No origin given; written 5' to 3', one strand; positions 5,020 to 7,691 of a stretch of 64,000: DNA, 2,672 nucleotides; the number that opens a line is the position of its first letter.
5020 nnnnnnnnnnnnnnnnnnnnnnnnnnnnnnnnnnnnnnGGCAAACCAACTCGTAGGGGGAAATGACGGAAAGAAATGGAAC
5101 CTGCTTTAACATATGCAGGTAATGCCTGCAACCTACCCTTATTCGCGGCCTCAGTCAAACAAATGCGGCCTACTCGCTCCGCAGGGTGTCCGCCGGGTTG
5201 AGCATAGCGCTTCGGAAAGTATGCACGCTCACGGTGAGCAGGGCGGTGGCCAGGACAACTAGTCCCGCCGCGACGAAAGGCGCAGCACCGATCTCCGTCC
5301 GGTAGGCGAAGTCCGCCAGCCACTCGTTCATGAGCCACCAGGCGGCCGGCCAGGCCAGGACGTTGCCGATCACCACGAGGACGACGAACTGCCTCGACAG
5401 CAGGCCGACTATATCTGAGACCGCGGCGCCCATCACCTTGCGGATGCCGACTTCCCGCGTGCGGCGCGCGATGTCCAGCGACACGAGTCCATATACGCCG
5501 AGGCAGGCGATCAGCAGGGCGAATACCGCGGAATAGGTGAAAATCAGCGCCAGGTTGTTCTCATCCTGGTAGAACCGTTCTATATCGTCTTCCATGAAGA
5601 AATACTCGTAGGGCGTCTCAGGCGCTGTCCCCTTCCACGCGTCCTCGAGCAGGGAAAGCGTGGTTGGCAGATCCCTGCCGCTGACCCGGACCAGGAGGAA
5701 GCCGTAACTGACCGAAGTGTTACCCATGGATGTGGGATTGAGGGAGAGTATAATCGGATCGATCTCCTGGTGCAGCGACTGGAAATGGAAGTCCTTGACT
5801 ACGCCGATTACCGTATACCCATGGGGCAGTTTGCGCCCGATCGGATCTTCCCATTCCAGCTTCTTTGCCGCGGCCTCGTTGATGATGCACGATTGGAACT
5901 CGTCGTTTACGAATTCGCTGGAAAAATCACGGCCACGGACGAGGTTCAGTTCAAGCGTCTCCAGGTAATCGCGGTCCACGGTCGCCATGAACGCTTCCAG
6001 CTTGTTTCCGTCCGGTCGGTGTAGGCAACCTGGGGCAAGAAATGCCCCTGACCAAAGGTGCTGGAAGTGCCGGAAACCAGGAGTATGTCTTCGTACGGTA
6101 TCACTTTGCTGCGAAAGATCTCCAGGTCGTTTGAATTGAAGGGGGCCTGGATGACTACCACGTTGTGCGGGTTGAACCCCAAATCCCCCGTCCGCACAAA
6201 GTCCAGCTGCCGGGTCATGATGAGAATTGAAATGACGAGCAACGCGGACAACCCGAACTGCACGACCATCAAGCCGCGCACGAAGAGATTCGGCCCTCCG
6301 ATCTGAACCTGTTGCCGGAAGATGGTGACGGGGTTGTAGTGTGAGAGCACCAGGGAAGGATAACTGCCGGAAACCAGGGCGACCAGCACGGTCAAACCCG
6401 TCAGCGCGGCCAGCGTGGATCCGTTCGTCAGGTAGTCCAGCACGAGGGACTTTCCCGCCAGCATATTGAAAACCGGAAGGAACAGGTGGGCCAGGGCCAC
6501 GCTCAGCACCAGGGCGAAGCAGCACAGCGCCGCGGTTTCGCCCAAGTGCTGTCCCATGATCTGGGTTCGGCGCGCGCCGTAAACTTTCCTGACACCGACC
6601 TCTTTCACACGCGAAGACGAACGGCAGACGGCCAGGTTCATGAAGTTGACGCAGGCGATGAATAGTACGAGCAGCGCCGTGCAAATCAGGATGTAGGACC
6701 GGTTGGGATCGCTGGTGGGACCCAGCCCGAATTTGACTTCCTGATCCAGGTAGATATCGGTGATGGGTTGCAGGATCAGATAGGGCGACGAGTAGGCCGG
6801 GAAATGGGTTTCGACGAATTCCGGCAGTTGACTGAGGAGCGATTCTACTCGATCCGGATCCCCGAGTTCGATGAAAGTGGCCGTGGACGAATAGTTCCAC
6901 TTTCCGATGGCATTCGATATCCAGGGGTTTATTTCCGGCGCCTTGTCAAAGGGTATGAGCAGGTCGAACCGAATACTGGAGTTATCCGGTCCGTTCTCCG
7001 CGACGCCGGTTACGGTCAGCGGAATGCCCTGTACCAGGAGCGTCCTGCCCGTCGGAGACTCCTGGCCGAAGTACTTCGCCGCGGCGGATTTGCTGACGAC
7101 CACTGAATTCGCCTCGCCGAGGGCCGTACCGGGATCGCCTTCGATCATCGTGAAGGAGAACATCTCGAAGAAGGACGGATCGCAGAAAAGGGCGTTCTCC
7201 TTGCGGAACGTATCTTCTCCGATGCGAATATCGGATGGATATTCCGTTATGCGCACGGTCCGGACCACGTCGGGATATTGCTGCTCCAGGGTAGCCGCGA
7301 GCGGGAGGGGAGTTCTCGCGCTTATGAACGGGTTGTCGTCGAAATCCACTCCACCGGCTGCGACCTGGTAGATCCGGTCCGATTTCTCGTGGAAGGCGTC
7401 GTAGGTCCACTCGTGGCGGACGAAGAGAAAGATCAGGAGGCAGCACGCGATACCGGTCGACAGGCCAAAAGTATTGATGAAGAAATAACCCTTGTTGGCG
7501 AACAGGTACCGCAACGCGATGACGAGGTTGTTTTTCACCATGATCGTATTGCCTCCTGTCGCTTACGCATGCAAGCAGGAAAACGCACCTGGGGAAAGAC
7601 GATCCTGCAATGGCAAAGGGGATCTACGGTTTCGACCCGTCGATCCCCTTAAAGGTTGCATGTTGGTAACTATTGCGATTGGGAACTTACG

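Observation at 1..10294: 5.4-kb tandem segmental duplication with its junction inside hemL, creating a chimeric secreted-peptide::HemL-fragment ORF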

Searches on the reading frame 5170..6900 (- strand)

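Call 13: search_protein_families(library=pfam, proteins=[window:5170-6900:-])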
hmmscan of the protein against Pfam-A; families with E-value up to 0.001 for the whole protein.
window:5170-6900:- (576 aa): 2 families
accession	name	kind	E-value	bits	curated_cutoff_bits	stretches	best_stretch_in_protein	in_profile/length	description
PF02687.27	FtsX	-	3.4e-09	37.2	25.5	1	458-562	4-113/120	FtsX-like permease C-terminal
PF12704.14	MacB_PCD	-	2.1e-07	31.9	27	1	303-386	88-172/207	MacB-like periplasmic core domain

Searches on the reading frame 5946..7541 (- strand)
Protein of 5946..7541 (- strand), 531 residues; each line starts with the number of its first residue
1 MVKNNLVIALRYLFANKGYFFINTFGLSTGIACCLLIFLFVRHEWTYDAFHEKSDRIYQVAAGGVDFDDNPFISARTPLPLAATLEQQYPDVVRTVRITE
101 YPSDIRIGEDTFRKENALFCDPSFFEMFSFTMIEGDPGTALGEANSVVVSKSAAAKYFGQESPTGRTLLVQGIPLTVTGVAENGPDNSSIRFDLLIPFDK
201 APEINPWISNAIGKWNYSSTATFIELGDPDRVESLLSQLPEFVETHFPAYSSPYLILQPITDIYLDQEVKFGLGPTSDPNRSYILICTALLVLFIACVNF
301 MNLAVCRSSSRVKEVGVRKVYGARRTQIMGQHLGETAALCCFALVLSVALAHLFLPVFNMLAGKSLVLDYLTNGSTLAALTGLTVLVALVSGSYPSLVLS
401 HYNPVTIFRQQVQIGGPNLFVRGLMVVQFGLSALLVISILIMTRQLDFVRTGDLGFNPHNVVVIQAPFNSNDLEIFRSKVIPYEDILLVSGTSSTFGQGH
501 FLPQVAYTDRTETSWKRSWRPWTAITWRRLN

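Call 13: search_protein_families(library=pfam, proteins=[window:5946-7541:-])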
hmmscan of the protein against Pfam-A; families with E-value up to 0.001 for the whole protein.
window:5946-7541:- (531 aa): 2 families
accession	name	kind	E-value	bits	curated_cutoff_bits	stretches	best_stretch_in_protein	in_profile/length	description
PF12704.14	MacB_PCD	-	1.2e-24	88.2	27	1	21-239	2-204/207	MacB-like periplasmic core domain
PF02687.27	FtsX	-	2.4e-14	53.8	25.5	1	288-404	3-120/120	FtsX-like permease C-terminal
